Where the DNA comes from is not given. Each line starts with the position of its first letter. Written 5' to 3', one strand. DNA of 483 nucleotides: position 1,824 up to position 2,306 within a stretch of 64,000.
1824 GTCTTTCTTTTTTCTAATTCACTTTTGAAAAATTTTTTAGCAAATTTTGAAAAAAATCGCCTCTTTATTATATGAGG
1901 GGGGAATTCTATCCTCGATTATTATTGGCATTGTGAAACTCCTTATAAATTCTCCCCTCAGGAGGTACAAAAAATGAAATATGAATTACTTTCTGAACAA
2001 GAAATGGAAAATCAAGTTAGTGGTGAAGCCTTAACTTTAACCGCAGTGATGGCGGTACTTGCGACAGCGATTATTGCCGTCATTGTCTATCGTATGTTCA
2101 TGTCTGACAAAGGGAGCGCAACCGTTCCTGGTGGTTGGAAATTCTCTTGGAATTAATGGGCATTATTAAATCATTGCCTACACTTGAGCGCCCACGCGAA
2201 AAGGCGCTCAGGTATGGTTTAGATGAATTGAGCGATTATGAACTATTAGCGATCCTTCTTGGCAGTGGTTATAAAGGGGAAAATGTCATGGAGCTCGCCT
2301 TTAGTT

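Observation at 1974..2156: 60-aa peptide with a double-glycine-like leader, translationally coupled to radC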

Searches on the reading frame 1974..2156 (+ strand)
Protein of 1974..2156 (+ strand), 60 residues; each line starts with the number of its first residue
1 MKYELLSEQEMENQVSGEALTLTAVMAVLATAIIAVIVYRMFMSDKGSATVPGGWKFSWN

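Call 5: search_protein_families(library=pfam, proteins=[window:1974-2156:+], max_evalue=1)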
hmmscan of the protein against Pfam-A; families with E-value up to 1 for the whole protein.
window:1974-2156:+ (60 aa): 2 families
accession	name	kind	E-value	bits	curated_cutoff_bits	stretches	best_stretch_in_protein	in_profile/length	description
PF01034.25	Syndecan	-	0.061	13.8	25.2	1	25-48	18-41/64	Syndecan domain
PF12669.12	FeoB_associated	-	0.37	11.5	27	1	25-46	5-25/44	FeoB-associated Cys-rich membrane protein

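Call 6: search_protein_families(library=ncbifam, proteins=[window:1974-2156:+], max_evalue=1)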
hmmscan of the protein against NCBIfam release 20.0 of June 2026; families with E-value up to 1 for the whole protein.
window:1974-2156:+ (60 aa): 1 family
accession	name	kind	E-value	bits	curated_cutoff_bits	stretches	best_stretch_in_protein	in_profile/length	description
NF000539.0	plantaricin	subfamily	0.093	13.2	29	1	6-35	24-42/69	plantaricin C family lantibiotic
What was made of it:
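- On Double-glycine-leader peptide (PCAT/C39 substrate): Window peptide: best NCBIfam hit is plantaricin C, E 0.093, 13 bits against a cut-off of 29 (call 6).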

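Call 7: find_homologous_proteins(query=window:1974-2153:+, max_evalue=10)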
Query window:1974-2153:+ (60 aa): 204 proteins with E <= 10 among 205 candidates; the best 120 are listed.
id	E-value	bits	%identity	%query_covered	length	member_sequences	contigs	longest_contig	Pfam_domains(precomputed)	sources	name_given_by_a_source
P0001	5.6e-31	122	100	100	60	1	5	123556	-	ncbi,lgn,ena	-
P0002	6.4e-30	118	97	100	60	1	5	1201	-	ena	-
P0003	8.0e-30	118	93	100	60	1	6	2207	-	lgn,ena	-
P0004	8.6e-30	118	97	100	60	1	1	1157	-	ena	-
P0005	8.8e-30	118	95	100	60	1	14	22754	-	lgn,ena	-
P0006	3.4e-29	116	93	100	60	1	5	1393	-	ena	-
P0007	4.6e-29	116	95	100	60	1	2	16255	-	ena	-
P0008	4.7e-29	116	92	100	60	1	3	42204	-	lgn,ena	-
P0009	5.1e-29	115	93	100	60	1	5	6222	-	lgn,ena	-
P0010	6.2e-29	115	92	100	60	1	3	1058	-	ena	-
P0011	6.3e-29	115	93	100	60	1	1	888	-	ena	-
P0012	9.8e-29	115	95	100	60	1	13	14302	-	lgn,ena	-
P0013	1.3e-28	114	92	100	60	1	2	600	-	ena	-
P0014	1.3e-28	114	90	100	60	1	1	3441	-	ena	-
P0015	1.6e-28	114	92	100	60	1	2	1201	-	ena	-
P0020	2.6e-28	113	92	100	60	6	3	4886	-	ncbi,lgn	-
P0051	2.1e-26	107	88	100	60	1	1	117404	-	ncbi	-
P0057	3.0e-26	107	85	100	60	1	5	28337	-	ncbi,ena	-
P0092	1.9e-23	98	75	100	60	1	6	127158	-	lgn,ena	-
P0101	9.0e-23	96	73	100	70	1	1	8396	-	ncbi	-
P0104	1.4e-22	95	72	100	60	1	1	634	-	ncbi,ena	-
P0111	4.7e-22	94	73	100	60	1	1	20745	-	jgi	-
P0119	8.1e-22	93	70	100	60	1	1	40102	-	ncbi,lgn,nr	ncbi:MAG: hypothetical protein J6M95_02190 [Bacilli bacterium]|nr:hypothetical protein [Bacilli bact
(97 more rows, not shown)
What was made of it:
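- Checked: 204 protein clusters were found, almost all exactly 60 aa (call 7).
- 204 clusters of constant length (call 7).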

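Call 12: find_encoding_contigs(protein=P0001, flank=6000, max_places=4)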
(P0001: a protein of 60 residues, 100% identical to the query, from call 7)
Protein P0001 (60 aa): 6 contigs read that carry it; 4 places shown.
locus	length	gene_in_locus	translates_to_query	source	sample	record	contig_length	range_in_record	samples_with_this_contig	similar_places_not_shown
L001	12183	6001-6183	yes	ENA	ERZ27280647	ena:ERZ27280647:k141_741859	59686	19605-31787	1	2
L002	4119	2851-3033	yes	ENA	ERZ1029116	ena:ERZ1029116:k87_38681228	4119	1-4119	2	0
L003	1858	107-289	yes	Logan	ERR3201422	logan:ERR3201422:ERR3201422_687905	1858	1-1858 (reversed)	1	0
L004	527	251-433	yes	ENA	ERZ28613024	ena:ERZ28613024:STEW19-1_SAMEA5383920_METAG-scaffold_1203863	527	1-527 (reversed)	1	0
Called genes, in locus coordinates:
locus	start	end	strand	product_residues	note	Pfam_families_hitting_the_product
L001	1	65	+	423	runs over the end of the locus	PF05697:Trigger_N, PF00254:FKBP_C, PF05698:Trigger_C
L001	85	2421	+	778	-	PF02190:LON_substr_bdg, PF00004:AAA, PF07728:AAA_5 (weak), PF22667:Lon_lid, PF05362:Lon_C, PF13541:ChlI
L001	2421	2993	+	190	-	PF03193:RsgA_GTPase (weak), PF00350:Dynamin_N (faint), PF01926:MMR_HSR1, PF02421:FeoB_N (faint)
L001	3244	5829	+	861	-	PF00133:tRNA-synt_1, PF01406:tRNA-synt_1e (faint), PF09334:tRNA-synt_1g, PF13603:tRNA-synt_1_2, PF09334:tRNA-synt_1g, PF08264:Anticodon_1, PF10458:Val_tRNA-synt_C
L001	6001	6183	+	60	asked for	-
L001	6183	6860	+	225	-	PF20582:UPF0758_N, PF04002:RadC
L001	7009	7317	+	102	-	PF00829:Ribosomal_L21p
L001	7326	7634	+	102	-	PF04327:Peptidase_Prp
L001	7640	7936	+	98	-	PF01016:Ribosomal_L27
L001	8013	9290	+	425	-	PF01018:GTP1_OBG, PF01926:MMR_HSR1, PF02421:FeoB_N, PF09269:DUF1967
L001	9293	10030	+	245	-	PF02540:NAD_synthase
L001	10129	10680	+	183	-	PF01330:RuvA_N, PF14520:HHH_5, PF07499:RuvA_C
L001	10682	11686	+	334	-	PF05496:RuvB_N, PF13191:AAA_16 (faint), PF07728:AAA_5, PF13173:AAA_14 (weak), PF00004:AAA, PF17864:AAA_lid_4, PF05491:WHD_RuvB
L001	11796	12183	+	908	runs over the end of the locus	PF02355:SecD_SecF_C (weak)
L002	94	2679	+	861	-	PF00133:tRNA-synt_1, PF01406:tRNA-synt_1e (faint), PF09334:tRNA-synt_1g, PF13603:tRNA-synt_1_2, PF09334:tRNA-synt_1g, PF08264:Anticodon_1, PF10458:Val_tRNA-synt_C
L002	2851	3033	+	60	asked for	-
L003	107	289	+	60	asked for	-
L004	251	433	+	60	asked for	-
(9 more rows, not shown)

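Call 13: find_encoding_contigs(protein=P0119, flank=5000, max_places=2)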
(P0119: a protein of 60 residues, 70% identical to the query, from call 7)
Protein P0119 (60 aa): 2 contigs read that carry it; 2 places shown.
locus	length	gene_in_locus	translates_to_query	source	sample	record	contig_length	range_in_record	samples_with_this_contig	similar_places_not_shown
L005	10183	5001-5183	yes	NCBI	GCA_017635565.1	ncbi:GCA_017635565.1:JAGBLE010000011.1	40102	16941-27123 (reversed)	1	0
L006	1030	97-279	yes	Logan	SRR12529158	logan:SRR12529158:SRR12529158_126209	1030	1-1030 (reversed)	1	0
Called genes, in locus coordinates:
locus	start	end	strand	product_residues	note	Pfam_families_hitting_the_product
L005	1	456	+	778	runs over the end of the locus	PF02190:LON_substr_bdg, PF00004:AAA, PF07728:AAA_5 (weak), PF22667:Lon_lid, PF05362:Lon_C, PF13541:ChlI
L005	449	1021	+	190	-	PF03193:RsgA_GTPase (weak), PF01926:MMR_HSR1, PF02421:FeoB_N (weak)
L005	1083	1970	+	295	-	-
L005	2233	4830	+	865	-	PF00133:tRNA-synt_1, PF01406:tRNA-synt_1e (faint), PF09334:tRNA-synt_1g, PF13603:tRNA-synt_1_2, PF00133:tRNA-synt_1, PF09334:tRNA-synt_1g, PF08264:Anticodon_1, PF10458:Val_tRNA-synt_C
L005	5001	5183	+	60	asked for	-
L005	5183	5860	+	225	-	PF20582:UPF0758_N, PF04002:RadC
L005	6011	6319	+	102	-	PF00829:Ribosomal_L21p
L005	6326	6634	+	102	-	PF04327:Peptidase_Prp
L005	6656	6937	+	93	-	PF01016:Ribosomal_L27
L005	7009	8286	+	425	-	PF01018:GTP1_OBG, PF01926:MMR_HSR1, PF02421:FeoB_N, PF09269:DUF1967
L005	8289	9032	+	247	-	PF00733:Asn_synthase (weak), PF02540:NAD_synthase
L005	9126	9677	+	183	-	PF01330:RuvA_N, PF14520:HHH_5, PF07499:RuvA_C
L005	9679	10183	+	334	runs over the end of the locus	PF05496:RuvB_N, PF01078:Mg_chelatase (faint), PF13173:AAA_14 (weak), PF00004:AAA, PF07728:AAA_5, PF17864:AAA_lid_4, PF05491:WHD_RuvB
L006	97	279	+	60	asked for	-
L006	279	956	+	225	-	PF20582:UPF0758_N, PF04002:RadC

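Call 14: find_encoding_contigs(protein=P0111, flank=5000, max_places=2)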
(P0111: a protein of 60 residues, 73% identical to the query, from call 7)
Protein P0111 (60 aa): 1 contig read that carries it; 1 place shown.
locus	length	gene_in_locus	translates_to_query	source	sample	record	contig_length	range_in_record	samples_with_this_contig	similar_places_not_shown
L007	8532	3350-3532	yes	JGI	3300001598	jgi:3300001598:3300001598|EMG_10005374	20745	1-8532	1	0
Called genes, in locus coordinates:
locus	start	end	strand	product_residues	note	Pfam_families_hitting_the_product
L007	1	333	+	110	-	?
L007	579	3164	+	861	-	PF00133:tRNA-synt_1, PF01406:tRNA-synt_1e (faint), PF09334:tRNA-synt_1g, PF13603:tRNA-synt_1_2, PF09334:tRNA-synt_1g, PF08264:Anticodon_1, PF10458:Val_tRNA-synt_C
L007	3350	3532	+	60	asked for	-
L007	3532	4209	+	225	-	PF20582:UPF0758_N, PF04002:RadC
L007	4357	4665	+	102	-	PF00829:Ribosomal_L21p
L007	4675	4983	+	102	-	PF04327:Peptidase_Prp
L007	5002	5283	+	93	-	PF01016:Ribosomal_L27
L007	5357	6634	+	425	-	PF01018:GTP1_OBG, PF01926:MMR_HSR1, PF02421:FeoB_N, PF09269:DUF1967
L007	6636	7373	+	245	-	PF02540:NAD_synthase, PF00733:Asn_synthase (weak), PF03054:tRNA_Me_trans (weak)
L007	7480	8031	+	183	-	PF01330:RuvA_N, PF14520:HHH_5, PF07499:RuvA_C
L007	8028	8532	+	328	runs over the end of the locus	PF05496:RuvB_N, PF20720:nSTAND3 (weak), PF07726:AAA_3 (faint), PF07728:AAA_5, PF13173:AAA_14 (weak), PF00004:AAA, PF17864:AAA_lid_4, PF05491:WHD_RuvB, +1 more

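Call 15: find_encoding_contigs(protein=P0092, flank=5000, max_places=2)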
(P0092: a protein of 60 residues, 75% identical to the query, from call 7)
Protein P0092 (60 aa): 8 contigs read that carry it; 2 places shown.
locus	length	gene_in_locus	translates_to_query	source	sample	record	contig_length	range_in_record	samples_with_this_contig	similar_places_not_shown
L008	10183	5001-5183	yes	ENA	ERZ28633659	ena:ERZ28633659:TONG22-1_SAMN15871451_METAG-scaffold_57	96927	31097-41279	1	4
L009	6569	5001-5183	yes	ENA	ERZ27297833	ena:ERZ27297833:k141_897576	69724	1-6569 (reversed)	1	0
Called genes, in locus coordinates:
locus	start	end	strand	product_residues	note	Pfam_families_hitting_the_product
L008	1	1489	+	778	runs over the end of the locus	PF02190:LON_substr_bdg, PF00004:AAA, PF07728:AAA_5 (weak), PF22667:Lon_lid, PF05362:Lon_C, PF13541:ChlI (weak)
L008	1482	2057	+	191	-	PF00735:Septin (faint), PF03193:RsgA_GTPase (weak), PF09439:SRPRB (weak), PF00350:Dynamin_N (faint), PF01926:MMR_HSR1, PF02421:FeoB_N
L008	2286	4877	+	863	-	PF00133:tRNA-synt_1, PF01406:tRNA-synt_1e (faint), PF09334:tRNA-synt_1g, PF13603:tRNA-synt_1_2, PF09334:tRNA-synt_1g, PF00133:tRNA-synt_1, PF08264:Anticodon_1, PF10458:Val_tRNA-synt_C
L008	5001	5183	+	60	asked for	-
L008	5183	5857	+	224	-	PF20582:UPF0758_N, PF04002:RadC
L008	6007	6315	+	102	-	PF00829:Ribosomal_L21p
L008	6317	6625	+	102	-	PF04327:Peptidase_Prp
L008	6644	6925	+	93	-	PF01016:Ribosomal_L27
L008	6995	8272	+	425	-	PF01018:GTP1_OBG, PF01926:MMR_HSR1, PF02421:FeoB_N, PF09269:DUF1967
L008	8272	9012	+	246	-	PF02540:NAD_synthase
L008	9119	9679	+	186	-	PF01330:RuvA_N, PF14520:HHH_5, PF07499:RuvA_C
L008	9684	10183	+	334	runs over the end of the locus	PF05496:RuvB_N, PF13173:AAA_14 (weak), PF00004:AAA, PF07728:AAA_5, PF17864:AAA_lid_4, PF05491:WHD_RuvB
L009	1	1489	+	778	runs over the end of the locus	PF02190:LON_substr_bdg, PF00004:AAA, PF07728:AAA_5 (weak), PF22667:Lon_lid, PF05362:Lon_C, PF13541:ChlI (weak)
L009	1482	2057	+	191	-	PF00735:Septin (faint), PF03193:RsgA_GTPase (weak), PF09439:SRPRB (weak), PF00350:Dynamin_N (faint), PF01926:MMR_HSR1, PF02421:FeoB_N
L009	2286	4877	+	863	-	PF00133:tRNA-synt_1, PF01406:tRNA-synt_1e (faint), PF09334:tRNA-synt_1g, PF13603:tRNA-synt_1_2, PF09334:tRNA-synt_1g, PF00133:tRNA-synt_1, PF08264:Anticodon_1, PF10458:Val_tRNA-synt_C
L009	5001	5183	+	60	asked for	-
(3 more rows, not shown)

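Call 17: search_protein_representatives(alignment_id=A1)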
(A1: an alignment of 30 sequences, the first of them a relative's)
Query: 30 sequences, 60 profile positions. Proteins with E-value up to 0.001 (for the whole library): 67; up to 1e-10: 36; up to 1e-30: 4. The best 67 are listed.
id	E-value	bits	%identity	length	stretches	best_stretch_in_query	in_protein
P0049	1.5e-33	130.3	-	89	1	1-60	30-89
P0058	1.6e-33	130.2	-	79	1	1-59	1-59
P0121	3.4e-33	129.1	-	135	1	1-60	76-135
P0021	4.0e-33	128.9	-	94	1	1-60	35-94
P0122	3.0e-29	116.5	-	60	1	1-60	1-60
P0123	1.8e-28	114.0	-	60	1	1-60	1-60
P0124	2.3e-24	100.9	-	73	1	5-59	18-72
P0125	7.2e-24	99.3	-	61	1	1-59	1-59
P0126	2.7e-23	97.5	-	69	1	1-60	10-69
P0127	1.8e-22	94.8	-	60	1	1-59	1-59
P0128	2.8e-22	94.2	-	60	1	1-59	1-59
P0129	8.5e-20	86.2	-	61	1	4-59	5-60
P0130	6.8e-19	83.4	-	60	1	1-59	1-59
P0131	4.6e-18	80.7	-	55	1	1-55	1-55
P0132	5.3e-18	80.5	-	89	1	4-59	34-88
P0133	8.3e-18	79.9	-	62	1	6-59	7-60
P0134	6.9e-17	76.9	-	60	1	1-59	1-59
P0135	9.4e-17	76.5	-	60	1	7-59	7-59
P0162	5.5e-09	51.6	-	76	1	13-59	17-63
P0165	1.8e-08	50.0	-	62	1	4-60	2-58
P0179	2.3e-04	36.8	-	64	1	2-58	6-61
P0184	6.7e-04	35.3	-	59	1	6-59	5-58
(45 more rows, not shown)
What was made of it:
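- Checked: A full HMMER scan of 1.84 billion representatives gave 67 clusters (call 17).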

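Call 20: find_encoding_contigs(protein=P0184, flank=6000, max_places=3)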
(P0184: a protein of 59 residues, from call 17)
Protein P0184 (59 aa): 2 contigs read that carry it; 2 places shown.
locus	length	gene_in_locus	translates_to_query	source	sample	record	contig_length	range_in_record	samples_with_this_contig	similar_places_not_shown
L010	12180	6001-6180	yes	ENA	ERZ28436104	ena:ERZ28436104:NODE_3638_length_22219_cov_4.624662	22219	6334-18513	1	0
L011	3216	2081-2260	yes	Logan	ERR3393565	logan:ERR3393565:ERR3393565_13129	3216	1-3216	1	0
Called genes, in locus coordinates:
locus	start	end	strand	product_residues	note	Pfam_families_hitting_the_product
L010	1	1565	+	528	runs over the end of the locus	PF00005:ABC_tran, PF13304:AAA_21 (faint), PF12848:ABC_tran_Xtn, PF00005:ABC_tran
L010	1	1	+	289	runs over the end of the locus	PF01569:PAP2, PF14360:PAP2_C (weak)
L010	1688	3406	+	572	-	-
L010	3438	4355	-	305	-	-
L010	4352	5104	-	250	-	PF20918:SPOCS_spoVID-N (faint)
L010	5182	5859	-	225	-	-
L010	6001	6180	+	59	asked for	-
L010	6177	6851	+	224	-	PF20582:UPF0758_N, PF04002:RadC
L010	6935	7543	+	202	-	PF03775:MinC_C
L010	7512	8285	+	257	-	PF00142:Fer4_NifH (faint), PF01656:CbiA, PF02374:ArsA_ATPase (faint), PF06564:CBP_BcsQ (faint), PF09140:MipZ, PF10609:ParA, PF13614:AAA_31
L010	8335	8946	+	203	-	PF01551:Peptidase_M23 (weak)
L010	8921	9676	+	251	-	PF02163:Peptidase_M50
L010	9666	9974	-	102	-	-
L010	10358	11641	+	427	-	PF01225:Mur_ligase, PF08245:Mur_ligase_M, PF02875:Mur_ligase_C (weak)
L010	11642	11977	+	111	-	-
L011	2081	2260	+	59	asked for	-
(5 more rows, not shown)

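Call 24: find_related_loci(query=A3, collection=genome_contigs, flank=6000)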
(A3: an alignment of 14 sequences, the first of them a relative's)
Query A3 (60 aa) in genome_contigs; peptide patterns used: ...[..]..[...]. (x = any residue, [..] = any of these).
219 stretches matched a pattern; 198 encode a relative of the query (tblastn E <= 1e-3); the best 80 are kept; 80 distinct loci.
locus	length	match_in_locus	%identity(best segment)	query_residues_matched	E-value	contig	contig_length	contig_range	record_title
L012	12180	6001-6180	90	1-60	5e-33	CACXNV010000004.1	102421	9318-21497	MAG: uncultured Erysipelotrichaceae bacterium isolate RUG11432 genome assembly, contig: RUG11432_asm_4, whole genome sho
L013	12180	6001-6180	90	1-60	5e-33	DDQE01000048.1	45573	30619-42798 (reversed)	MAG TPA_asm: Bacillales bacterium UBA2450 UBA2450_contig_3728, whole genome shotgun sequence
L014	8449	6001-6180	90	1-60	5e-33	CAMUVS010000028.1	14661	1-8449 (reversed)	MAG TPA_asm: uncultured Bacillales bacterium isolate SRR11861928_bin.55_metaWRAP_v1.3_MAG genome assembly, contig: ERZ14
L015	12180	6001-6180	85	1-60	6e-32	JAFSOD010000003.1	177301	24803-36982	MAG: Bacilli bacterium isolate RGIG3320 Goat_Reticulum-5__c305, whole genome shotgun sequence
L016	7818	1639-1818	87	1-60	4e-32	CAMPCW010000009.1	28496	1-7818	MAG: uncultured Bacillales bacterium isolate SRR873610_bin.95_metaWRAP_v1.3_MAG genome assembly, contig: NODE_2489_lengt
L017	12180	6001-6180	85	1-60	8e-32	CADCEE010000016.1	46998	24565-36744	MAG: uncultured Erysipelotrichaceae bacterium isolate RUG14566 genome assembly, contig: RUG14566_asm_16, whole genome sh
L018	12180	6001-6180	85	1-60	8e-32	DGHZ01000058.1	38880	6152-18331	MAG TPA_asm: Bacillales bacterium UBA3835 UBA3835_contig_9168, whole genome shotgun sequence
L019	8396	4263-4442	73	1-60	2e-28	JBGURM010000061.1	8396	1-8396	MAG: Bacilli bacterium isolate ruminal_MAG_116 ruminal_MAG_116_contig_0063, whole genome shotgun sequence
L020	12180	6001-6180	70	1-60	1e-27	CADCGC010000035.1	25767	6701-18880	MAG: uncultured Erysipelotrichaceae bacterium isolate RUG14619 genome assembly, contig: RUG14619_asm_35, whole genome sh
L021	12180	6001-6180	70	1-60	3e-27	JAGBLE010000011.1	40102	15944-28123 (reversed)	MAG: Bacilli bacterium isolate RGIG9216 Water_deer_Rumen-1__c145539, whole genome shotgun sequence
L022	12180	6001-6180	68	1-60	4e-27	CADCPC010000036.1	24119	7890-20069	MAG: uncultured Erysipelotrichaceae bacterium isolate RUG14851 genome assembly, contig: RUG14851_asm_36, whole genome sh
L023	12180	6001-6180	72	1-60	7e-27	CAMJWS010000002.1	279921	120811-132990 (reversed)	MAG: uncultured Bacillales bacterium isolate SRR12081298_bin.12_metaWRAP_v1.3_MAG genome assembly, contig: ERZ12289774.1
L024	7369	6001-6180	70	1-60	2e-26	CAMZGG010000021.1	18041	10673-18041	MAG TPA_asm: uncultured Bacillales bacterium isolate SRR10912533_bin.71_metaWRAP_v1.3_MAG genome assembly, contig: ERZ14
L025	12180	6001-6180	68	1-60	3e-26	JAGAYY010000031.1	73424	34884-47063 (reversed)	MAG: Bacilli bacterium isolate RGIG8901 Water_deer_Omasum.Co__c233416, whole genome shotgun sequence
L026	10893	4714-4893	68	1-60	3e-26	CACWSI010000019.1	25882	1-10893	MAG: uncultured Erysipelotrichaceae bacterium isolate RUG10878 genome assembly, contig: RUG10878_asm_19, whole genome sh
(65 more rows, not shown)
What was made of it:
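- On Class II bacteriocin / peptide pheromone: It is present and syntenic in 198 species genomes (call 24).
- Checked: 198 species-representative genomes encode a relative (call 24).
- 198 species genomes encode a relative (call 24).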

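Call 31: find_encoding_contigs(protein=P0162, flank=6000, max_places=2)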
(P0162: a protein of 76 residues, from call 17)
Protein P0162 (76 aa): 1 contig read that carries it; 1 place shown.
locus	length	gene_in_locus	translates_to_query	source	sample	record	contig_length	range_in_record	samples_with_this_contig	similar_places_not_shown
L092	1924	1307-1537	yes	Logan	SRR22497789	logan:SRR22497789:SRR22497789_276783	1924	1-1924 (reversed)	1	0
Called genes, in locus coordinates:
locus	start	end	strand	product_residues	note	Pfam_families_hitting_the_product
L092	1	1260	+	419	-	?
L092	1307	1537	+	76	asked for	-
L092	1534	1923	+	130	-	?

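Call 32: find_encoding_contigs(protein=P0179, flank=6000, max_places=2)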
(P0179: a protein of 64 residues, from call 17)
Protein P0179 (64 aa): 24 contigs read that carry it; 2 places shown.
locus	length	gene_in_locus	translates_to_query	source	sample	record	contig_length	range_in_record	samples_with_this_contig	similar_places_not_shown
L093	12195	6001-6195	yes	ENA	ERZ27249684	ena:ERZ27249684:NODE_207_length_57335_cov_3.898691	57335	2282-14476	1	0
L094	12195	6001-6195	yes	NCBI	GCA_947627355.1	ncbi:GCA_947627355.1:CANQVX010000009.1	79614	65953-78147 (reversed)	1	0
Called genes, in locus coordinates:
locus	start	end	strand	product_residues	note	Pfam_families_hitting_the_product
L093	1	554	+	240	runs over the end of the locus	PF01643:Acyl-ACP_TE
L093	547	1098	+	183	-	PF13847:Methyltransf_31, PF13649:Methyltransf_25 (weak), PF06962:rRNA_methylase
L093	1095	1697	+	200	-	PF01725:Ham1p_like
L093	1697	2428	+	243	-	PF01975:SurE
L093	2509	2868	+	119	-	-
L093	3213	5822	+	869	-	PF00133:tRNA-synt_1, PF01406:tRNA-synt_1e (faint), PF09334:tRNA-synt_1g, PF13603:tRNA-synt_1_2, PF09334:tRNA-synt_1g, PF08264:Anticodon_1, PF10458:Val_tRNA-synt_C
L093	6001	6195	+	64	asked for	-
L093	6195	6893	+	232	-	PF20582:UPF0758_N, PF04002:RadC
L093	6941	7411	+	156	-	PF03775:MinC_C (weak)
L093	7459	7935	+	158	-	-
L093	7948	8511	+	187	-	PF01330:RuvA_N, PF14520:HHH_5, PF21176:RecR_HhH (faint), PF07499:RuvA_C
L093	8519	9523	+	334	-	PF05496:RuvB_N, PF05673:DUF815 (faint), PF01078:Mg_chelatase (faint), PF13173:AAA_14 (weak), PF00004:AAA, PF07728:AAA_5 (weak), PF17864:AAA_lid_4, PF05491:WHD_RuvB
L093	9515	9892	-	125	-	PF12670:DUF3792 (weak)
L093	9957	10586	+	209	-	PF04239:DUF421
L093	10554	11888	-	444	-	PF01943:Polysacc_synt, PF01554:MatE (weak)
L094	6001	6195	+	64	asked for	-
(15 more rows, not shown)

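Call 33: find_encoding_contigs(protein=P0165, flank=6000, max_places=2)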
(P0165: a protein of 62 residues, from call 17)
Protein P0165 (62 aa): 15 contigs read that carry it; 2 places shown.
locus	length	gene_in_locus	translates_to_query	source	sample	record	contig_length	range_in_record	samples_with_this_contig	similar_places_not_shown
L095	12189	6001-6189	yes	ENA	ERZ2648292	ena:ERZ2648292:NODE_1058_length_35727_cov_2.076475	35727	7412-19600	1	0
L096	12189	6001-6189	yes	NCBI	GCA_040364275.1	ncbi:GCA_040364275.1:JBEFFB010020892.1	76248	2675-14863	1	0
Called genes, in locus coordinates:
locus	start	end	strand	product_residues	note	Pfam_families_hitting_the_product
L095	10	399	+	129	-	PF02190:LON_substr_bdg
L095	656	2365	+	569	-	PF08298:AAA_PrkA (weak), PF00004:AAA, PF07724:AAA_2 (weak), PF07728:AAA_5, PF13401:AAA_22 (faint), PF22667:Lon_lid, PF05362:Lon_C, PF13541:ChlI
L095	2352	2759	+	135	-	PF00350:Dynamin_N (faint), PF01926:MMR_HSR1, PF02421:FeoB_N (weak)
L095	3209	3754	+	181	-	PF01476:LysM (faint)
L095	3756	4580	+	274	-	-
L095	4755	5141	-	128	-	-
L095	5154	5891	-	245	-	-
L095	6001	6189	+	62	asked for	-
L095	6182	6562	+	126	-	PF20582:UPF0758_N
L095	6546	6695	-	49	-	-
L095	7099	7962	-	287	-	PF13672:PP2C_2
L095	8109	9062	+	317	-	PF01734:Patatin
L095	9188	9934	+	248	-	-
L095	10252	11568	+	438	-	PF12705:PDDEXK_1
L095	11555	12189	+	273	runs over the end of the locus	PF00580:UvrD-helicase, PF13245:AAA_19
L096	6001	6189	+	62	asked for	-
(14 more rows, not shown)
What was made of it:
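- On Double-glycine-leader peptide (PCAT/C39 substrate): Neighbours are valS, radC, rplU or minCD (calls 12-15, 20, 32, 33).
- Every context examined has radC next to the peptide (calls 12-15, 20, 31-33).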

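Call 39: search_protein_families(library=ncbifam, alignment_id=A2, max_evalue=1)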
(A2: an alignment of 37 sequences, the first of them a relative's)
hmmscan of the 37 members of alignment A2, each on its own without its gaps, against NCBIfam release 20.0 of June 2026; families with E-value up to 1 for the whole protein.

A. member 1, P0001 (60 aa): 1 family
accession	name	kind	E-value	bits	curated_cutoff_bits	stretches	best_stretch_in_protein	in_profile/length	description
NF000539.0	plantaricin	subfamily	0.093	13.2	29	1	6-35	24-42/69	plantaricin C family lantibiotic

B. families by the number of members that match (of 37 scanned): 33 families (the first 25 are shown)
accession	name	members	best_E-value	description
TIGR03893.1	lant_SP_1948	3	0.068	lichenicidin A2 family type 2 lantibiotic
NF000539.0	plantaricin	2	0.0028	plantaricin C family lantibiotic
TIGR04149.1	GG_sam_targ_CFB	2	0.016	TIGR04149 family rSAM-modified RiPP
NF047798.1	leader_Chryseo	2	0.021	bacteriocin-like protein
NF038167.1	cyan_ocin_like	1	0.0046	CTB family bacteriocin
NF007722.0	PRK10414.1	1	0.0063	tol-pal system-associated acyl-CoA thioesterase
NF002593.0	PRK02251.1-2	1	0.0064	cell division protein CrgA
TIGR01847.1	bacteriocin_sig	1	0.011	bacteriocin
NF006105.0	PRK08257.1-4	1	0.014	acetyl-CoA acetyltransferase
NF041554.1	SA1362_fam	1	0.015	SA1362 family protein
TIGR03949.1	bact_IIb_cerein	1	0.016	class IIb bacteriocin, lactobin A/cerein 7B family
NF002595.0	PRK02251.2-1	1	0.016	cell division protein CrgA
NF042932.1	BlpZ_fam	1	0.016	immunity protein BlpZ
NF011351.0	PRK14769.1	1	0.018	lipoprotein signal peptidase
NF010990.0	PRK14414.1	1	0.023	glycerol-3-phosphate acyltransferase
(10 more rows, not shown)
